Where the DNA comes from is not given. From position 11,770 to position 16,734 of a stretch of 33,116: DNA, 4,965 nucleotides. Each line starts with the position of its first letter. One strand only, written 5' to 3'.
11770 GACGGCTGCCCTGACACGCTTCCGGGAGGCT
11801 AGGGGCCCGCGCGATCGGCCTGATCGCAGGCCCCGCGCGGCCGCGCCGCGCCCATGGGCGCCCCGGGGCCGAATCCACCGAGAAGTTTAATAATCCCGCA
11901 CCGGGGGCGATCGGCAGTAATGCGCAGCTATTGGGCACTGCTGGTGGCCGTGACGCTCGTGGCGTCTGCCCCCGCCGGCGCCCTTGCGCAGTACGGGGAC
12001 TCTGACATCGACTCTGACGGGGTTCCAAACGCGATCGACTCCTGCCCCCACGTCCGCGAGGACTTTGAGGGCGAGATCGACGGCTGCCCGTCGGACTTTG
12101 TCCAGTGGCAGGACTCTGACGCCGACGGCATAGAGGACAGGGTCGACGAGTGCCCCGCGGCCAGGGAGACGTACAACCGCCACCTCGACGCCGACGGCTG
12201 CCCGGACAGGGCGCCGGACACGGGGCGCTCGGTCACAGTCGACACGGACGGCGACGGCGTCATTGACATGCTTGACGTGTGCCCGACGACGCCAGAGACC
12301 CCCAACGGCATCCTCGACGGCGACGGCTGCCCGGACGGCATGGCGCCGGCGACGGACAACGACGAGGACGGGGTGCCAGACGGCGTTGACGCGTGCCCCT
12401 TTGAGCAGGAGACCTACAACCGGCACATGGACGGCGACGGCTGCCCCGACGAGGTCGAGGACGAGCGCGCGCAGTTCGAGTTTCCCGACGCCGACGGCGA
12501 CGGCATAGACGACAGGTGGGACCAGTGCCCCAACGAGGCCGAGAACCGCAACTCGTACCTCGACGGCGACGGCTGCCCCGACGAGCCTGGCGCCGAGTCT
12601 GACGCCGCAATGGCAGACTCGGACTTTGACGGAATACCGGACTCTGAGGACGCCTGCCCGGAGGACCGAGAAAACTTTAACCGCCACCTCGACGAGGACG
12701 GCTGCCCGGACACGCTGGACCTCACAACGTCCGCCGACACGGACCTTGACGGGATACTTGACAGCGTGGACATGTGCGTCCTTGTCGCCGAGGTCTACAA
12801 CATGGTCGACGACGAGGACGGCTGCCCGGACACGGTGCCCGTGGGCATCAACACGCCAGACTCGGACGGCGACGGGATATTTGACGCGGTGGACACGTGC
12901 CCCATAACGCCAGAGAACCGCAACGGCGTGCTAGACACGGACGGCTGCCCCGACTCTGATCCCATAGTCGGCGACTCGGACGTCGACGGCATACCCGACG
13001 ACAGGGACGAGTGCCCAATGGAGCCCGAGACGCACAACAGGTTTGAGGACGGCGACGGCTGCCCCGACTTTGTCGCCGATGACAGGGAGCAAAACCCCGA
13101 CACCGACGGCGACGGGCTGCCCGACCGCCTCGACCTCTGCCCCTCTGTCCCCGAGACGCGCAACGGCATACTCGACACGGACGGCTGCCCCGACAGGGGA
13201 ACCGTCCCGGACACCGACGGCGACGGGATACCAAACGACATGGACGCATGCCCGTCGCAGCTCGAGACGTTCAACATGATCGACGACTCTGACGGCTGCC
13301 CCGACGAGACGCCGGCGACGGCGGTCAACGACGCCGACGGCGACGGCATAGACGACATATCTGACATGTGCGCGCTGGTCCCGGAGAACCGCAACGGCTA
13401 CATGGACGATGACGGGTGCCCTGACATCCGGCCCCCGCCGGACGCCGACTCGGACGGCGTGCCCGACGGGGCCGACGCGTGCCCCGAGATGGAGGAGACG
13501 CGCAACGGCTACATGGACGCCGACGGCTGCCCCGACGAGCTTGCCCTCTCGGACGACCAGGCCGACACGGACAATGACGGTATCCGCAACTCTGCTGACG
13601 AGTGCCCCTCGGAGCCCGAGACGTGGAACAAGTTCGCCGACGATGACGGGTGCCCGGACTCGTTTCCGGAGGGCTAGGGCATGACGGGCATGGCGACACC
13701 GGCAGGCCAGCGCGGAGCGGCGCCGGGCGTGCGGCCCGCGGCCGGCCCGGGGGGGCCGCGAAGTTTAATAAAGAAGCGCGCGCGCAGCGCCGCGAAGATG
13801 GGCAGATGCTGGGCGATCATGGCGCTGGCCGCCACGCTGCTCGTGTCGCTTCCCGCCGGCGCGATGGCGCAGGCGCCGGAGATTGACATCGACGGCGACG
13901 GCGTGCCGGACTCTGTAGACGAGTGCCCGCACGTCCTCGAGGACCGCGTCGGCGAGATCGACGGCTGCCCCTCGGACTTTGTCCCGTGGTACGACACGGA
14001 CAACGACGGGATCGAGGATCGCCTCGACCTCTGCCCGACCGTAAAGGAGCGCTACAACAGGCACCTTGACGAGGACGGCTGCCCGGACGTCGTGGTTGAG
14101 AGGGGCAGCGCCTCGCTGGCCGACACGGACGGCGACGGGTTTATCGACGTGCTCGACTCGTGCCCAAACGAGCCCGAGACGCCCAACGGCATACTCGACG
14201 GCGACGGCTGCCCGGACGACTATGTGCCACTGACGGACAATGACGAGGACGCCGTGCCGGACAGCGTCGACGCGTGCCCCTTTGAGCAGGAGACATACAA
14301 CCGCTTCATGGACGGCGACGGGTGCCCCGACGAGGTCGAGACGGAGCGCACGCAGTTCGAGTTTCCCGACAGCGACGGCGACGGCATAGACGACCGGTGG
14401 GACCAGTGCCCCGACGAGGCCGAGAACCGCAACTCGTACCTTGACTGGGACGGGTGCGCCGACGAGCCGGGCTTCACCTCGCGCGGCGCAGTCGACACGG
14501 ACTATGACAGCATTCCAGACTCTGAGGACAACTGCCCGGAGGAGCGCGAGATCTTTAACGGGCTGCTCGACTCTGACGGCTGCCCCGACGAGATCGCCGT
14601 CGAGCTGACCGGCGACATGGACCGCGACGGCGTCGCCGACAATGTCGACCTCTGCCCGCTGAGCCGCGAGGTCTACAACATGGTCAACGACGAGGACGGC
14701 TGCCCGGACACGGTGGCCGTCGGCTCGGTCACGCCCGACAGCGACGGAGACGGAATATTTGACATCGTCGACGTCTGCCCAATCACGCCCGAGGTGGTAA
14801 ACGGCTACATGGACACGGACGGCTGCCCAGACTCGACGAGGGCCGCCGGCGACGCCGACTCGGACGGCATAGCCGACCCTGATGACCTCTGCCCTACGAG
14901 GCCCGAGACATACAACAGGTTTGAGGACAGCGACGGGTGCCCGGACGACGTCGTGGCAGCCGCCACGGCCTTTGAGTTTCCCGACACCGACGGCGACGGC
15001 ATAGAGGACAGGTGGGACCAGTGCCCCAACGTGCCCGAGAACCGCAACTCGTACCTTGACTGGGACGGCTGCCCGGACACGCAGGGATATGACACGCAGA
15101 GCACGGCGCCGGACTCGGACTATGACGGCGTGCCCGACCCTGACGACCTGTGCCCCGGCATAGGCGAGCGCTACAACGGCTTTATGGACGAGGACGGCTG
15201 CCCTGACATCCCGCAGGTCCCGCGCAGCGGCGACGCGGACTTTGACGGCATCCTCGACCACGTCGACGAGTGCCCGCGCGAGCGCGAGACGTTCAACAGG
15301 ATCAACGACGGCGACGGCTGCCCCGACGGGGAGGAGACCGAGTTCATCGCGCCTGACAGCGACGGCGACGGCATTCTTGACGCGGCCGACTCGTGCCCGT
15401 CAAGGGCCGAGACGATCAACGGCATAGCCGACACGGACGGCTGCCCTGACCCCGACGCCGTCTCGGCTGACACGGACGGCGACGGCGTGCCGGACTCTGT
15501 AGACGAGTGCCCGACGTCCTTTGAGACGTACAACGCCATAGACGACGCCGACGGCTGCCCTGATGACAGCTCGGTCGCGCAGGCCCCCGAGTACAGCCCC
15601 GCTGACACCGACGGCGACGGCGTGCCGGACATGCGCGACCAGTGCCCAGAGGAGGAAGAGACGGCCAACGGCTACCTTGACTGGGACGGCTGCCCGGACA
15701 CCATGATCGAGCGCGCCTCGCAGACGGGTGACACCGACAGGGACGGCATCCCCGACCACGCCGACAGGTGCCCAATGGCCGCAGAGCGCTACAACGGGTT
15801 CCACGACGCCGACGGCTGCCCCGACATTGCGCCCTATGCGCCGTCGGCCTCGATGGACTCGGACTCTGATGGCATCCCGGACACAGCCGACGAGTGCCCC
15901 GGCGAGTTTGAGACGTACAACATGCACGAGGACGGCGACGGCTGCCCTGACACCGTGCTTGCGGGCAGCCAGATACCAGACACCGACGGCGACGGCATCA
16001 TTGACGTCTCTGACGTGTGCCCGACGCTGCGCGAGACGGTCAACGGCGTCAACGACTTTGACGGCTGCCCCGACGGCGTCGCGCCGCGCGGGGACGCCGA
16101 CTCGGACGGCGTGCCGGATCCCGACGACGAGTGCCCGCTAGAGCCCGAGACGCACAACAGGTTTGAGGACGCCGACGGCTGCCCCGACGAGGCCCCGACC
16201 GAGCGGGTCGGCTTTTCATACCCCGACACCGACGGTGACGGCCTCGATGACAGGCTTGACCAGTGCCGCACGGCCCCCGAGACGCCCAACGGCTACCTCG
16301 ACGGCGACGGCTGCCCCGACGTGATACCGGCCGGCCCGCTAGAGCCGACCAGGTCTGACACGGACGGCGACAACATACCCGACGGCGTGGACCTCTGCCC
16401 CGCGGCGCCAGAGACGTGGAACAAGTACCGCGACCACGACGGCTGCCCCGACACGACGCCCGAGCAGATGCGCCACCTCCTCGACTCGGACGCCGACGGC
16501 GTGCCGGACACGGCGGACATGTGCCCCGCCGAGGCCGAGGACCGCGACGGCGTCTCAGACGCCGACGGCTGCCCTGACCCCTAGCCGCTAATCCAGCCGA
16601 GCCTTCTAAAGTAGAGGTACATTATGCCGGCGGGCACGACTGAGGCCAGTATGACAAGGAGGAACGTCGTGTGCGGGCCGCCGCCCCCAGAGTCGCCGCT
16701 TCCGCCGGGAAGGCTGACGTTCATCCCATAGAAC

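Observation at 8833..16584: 7.7-kb tandem triplet of secreted, anchor-less proteins built almost entirely of thrombospondin type 3-like Ca-binding repeats in an archaeon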

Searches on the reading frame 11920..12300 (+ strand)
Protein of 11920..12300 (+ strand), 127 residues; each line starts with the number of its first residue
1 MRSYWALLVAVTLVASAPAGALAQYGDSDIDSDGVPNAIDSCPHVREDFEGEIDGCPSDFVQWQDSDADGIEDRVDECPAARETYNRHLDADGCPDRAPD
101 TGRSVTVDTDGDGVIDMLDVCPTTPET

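Call 58: find_homologous_proteins(query=A3, max_evalue=0.00001)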
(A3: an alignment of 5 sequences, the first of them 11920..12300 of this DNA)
Query A3 (5 sequences) (127 aa, profile of the alignment): 986 proteins with E <= 0.00001 among 6209 candidates; the best 120 are listed.
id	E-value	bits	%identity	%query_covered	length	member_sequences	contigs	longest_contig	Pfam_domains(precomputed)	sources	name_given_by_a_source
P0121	6.8e-65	234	49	95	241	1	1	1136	PF02412.24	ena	-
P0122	2.0e-60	220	53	97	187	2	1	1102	PF02412.24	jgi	-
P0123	6.9e-56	205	55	78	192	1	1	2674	PF02412.24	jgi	jgi:hypothetical protein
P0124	5.3e-54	199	47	100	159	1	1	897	PF02412.24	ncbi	ncbi:thrombospondin type 3 repeat-containing protein, partial [Candidatus Nitrosarchaeum limnium]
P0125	3.3e-53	197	51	98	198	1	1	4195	PF02412.24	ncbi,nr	ncbi:MAG TPA: thrombospondin type 3 repeat-containing protein, partial [Nitrosopumilaceae archaeon]|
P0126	1.3e-52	195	99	97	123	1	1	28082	PF02412.24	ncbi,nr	ncbi:MAG: thrombospondin type 3 repeat-containing protein, partial [Thaumarchaeota archaeon]|nr:thro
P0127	3.9e-48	180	40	100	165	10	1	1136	PF02412.24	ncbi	-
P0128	5.9e-47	176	59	54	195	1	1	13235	PF02412.24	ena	-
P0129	2.9e-46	174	48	98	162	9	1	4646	PF02412.24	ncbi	ncbi:MAG: thrombospondin type 3 repeat-containing protein, partial [Nitrosopumilaceae archaeon]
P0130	3.1e-46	174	43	97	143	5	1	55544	PF02412.24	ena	-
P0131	3.5e-46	174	48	95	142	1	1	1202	PF02412.24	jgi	-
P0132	1.4e-45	172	48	69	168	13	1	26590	-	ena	-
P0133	1.3e-44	169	46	100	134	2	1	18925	PF02412.24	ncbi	ncbi:MAG: thrombospondin, partial [Nitrosopumilus sp. YT1]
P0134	4.6e-44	167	48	99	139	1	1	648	PF02412.24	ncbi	-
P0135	8.1e-44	166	42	97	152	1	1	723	PF02412.24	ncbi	-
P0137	4.5e-43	164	42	94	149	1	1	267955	PF02412.24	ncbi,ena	-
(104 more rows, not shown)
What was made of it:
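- Many database homologues are partial fragments at contig ends (call 58).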

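Call 65: find_related_loci(query=A3, collection=metagenome_contigs, flank=10000)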
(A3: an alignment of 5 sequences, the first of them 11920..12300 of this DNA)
Query A3 (127 aa) in metagenome_contigs; peptide patterns used: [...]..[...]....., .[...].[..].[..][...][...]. (x = any residue, [..] = any of these).
600 stretches matched a pattern (row limit reached: there are more); 155 encode a relative of the query (tblastn E <= 1e-3); the best 80 are kept; 80 distinct loci.
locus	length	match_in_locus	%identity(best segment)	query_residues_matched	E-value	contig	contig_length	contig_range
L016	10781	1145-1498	51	6-127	4e-37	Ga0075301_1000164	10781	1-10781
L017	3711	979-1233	46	27-126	1e-19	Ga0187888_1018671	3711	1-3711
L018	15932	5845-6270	44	27-127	1e-17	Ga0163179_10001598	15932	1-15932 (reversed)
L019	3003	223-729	44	5-127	3e-17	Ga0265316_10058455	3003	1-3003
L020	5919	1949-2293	44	27-127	3e-17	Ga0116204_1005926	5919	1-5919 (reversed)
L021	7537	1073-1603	45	20-127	2e-16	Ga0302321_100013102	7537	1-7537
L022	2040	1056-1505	45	27-127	3e-16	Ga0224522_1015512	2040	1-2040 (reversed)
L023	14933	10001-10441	40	28-125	2e-16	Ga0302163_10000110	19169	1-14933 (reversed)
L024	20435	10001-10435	41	28-126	7e-16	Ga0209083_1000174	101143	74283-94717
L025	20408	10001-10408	38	9-126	9e-16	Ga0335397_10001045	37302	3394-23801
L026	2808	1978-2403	45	27-127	1e-15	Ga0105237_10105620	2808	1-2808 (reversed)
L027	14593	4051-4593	37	18-127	2e-15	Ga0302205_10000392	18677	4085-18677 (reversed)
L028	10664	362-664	48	27-127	2e-15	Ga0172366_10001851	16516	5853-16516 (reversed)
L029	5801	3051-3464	43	27-127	3e-15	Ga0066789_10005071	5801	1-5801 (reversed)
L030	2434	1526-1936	43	27-127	3e-15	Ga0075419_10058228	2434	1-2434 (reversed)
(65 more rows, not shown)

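Call 76: find_encoding_contigs(protein=P0137, flank=10000, max_places=3)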
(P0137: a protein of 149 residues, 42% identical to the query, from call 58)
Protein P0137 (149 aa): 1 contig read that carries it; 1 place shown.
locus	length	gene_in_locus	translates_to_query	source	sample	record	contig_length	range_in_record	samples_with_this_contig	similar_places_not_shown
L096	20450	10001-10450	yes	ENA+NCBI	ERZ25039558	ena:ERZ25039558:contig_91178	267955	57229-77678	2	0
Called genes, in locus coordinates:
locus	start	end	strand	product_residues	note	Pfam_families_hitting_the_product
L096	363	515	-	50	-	PF07934:OGG_N (weak)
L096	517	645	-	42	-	PF07521:RMMBL (weak)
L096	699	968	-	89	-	PF10996:Beta-Casp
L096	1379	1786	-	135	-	PF16661:Lactamase_B_6 (weak), PF00753:Lactamase_B (weak)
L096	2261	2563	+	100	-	PF13187:Fer4_9 (faint), PF12797:Fer4_2 (faint), PF12837:Fer4_6 (faint), PF13237:Fer4_10 (weak), PF14697:Fer4_21, PF12838:Fer4_7, PF00037:Fer4 (weak)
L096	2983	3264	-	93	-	PF01702:TGT (weak)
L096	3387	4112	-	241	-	PF01702:TGT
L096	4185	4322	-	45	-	-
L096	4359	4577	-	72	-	-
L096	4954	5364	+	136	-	PF01926:MMR_HSR1 (weak)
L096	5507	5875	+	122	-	PF08438:YGR210-like_G4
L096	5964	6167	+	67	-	-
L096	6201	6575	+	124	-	PF00814:TsaD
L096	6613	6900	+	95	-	PF00814:TsaD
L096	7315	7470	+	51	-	-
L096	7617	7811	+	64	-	PF00069:Pkinase, PF01163:RIO1 (weak)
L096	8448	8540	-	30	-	-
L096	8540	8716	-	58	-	PF08608:Wyosine_form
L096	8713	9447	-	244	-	PF04055:Radical_SAM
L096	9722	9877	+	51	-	-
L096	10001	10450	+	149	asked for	PF02412:TSP_3 (weak)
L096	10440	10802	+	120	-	-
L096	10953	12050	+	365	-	-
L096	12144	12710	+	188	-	-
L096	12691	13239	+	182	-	-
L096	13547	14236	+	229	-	-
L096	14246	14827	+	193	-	-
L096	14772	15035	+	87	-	PF02412:TSP_3 (faint)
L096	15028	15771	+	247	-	-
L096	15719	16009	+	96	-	PF02412:TSP_3 (faint)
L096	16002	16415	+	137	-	PF02412:TSP_3 (faint)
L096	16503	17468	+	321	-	PF01207:Dus, PF04131:NanE (faint), PF01180:DHO_dh (faint)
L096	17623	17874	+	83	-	PF01037:AsnC_trans_reg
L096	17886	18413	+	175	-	PF01037:AsnC_trans_reg, PF22482:AsnC_trans_reg_3 (faint), PF01037:AsnC_trans_reg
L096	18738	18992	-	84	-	-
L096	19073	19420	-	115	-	PF00543:P-II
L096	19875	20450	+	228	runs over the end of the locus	-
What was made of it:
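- On Nitrosopumilaceae TT3R-only secreted proteins (OG0007 type): L096 (call 76).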

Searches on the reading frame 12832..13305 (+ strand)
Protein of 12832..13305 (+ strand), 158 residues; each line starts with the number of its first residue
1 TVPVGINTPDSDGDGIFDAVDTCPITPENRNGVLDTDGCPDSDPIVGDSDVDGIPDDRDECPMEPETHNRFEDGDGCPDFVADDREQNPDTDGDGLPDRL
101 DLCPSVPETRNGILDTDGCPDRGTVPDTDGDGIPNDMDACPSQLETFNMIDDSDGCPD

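Call 48: predict_structure(alignment_id=A2)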
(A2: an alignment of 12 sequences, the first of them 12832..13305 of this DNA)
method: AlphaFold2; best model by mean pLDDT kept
length: 158 residues; sequences in the alignment: 12
mean_pLDDT: 78.1   pTM: 0.31
mean pLDDT of the five models: 78.1, 74.9, 64.3, 62.9, 61.9
residues with pLDDT >= 90: 15; 70-90: 114; 50-70: 25; < 50: 4
segments of 3 or more residues with pLDDT < 50: 1-3
pLDDT, mean of each block of 10 residues (from residue 1): 64 90 85 75 64 85 82 78 65 87 85 75 72 83 81 77
secondary structure, 60 per line:
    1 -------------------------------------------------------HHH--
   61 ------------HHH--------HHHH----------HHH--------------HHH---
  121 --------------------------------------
elements in order: H84-87
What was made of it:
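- Fold: the AF2 model of four units has pLDDT 78 and almost no secondary structure (call 48).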

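Call 51: fold_search(model_id=the predicted structure, library=pdb)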
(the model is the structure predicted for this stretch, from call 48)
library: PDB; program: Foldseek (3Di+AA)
matches with E <= 10: 6; with E <= 0.001: 5
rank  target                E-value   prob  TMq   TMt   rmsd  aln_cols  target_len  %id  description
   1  5wtl_C                3.8e-12  1.00  0.22  0.16  11.2       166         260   37  Crystal structure of the periplasmic portion of outer membrane protein A (OmpA) from Capnocytophaga gingivalis (released 2017-12-13)
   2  5wtl_A                2.1e-11  1.00  0.19  0.13  15.9       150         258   37  Crystal structure of the periplasmic portion of outer membrane protein A (OmpA) from Capnocytophaga gingivalis (released 2017-12-13)
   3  5wtl_D                5.9e-11  1.00  0.21  0.15  15.2       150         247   38  Crystal structure of the periplasmic portion of outer membrane protein A (OmpA) from Capnocytophaga gingivalis (released 2017-12-13)
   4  2rhp_A                6.2e-06  0.69  0.17  0.05  22.8       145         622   32  The Thrombospondin-1 Polymorphism Asn700Ser Associated with Cornoary Artery Disease Causes Local and Long-Ranging Chan (released 2008-05-27)
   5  3fby_A                1.6e-04  0.35  0.17  0.07  22.5       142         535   35  The crystal structure of the signature domain of cartilage oligomeric matrix protein. (released 2009-06-23)
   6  22ga_B                6.7e+00  0.01  0.08  0.05   6.6        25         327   24  Crystal structure of sorghum sulfotransferase LGS1 reveals sulfation-assisted BC-ring formation in strigolactone biosy (released 2026-02-04)
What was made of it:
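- On Prokaryotic TT3R as in PDB 5WTL: The best fold match is 5WTL at E 4e-12 (call 51).
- Its best PDB matches are 5WTL (E 4e-12), then thrombospondin-1 and COMP (call 51).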

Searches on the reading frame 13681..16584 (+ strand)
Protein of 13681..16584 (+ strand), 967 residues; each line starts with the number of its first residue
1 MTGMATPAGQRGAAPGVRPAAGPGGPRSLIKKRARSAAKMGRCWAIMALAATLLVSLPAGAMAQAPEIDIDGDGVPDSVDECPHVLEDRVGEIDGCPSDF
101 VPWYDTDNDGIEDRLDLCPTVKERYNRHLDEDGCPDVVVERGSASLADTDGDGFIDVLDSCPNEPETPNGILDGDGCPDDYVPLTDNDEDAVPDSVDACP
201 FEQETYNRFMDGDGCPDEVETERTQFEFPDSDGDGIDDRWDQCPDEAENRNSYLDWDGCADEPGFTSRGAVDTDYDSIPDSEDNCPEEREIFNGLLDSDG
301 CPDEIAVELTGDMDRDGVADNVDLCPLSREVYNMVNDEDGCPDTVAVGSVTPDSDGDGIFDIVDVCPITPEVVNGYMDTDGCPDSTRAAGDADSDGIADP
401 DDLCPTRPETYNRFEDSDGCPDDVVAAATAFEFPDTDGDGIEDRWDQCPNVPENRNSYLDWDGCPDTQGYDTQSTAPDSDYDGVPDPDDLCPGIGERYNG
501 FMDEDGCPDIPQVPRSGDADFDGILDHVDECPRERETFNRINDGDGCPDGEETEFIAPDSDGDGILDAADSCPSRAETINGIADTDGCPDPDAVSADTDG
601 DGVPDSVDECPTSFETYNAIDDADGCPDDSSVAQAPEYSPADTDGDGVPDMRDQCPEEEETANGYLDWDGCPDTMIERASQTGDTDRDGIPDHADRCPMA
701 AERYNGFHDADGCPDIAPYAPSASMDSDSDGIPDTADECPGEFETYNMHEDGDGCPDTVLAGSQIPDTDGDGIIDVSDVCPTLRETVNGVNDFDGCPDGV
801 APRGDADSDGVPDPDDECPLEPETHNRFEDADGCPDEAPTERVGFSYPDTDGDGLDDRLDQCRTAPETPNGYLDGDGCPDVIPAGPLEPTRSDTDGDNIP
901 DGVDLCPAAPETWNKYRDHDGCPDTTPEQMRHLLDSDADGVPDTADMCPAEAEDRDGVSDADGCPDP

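Call 3: search_protein_families(library=pfam, proteins=[window:13681-16584:+], max_evalue=0.01)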
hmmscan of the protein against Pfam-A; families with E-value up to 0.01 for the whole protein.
window:13681-16584:+ (967 aa): 1 family
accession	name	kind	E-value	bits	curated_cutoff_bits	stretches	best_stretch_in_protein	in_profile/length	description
PF02412.23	TSP_3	-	5e-44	148.1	25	8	68-84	14-30/36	Thrombospondin type 3 repeat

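Call 4: search_protein_families(library=ncbifam, proteins=[window:13681-16584:+], max_evalue=0.01)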
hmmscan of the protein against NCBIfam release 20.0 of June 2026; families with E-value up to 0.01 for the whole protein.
window:13681-16584:+ (967 aa): 4 families
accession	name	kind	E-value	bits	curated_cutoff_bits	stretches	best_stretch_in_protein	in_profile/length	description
NF047638.1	throspo3_MtsC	equivalog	5.4e-56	190.3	350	6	67-261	87-262/428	cell-cell cohesion MYXO-CTERM protein MtsC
NF033763.1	exchanger_TraB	exception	6.5e-29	100.3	700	5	58-135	312-379/522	outer membrane exchange protein TraB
NF053612.1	anchor_PA1041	equivalog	1e-17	64.9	250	0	435-470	77-110/236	PA1041 family peptidoglycan-binding anchor lipoprotein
NF033765.2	gliding_CglD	equivalog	0.00014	19.8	400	0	556-775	204-405/1124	adventurous gliding motility lipoprotein CglD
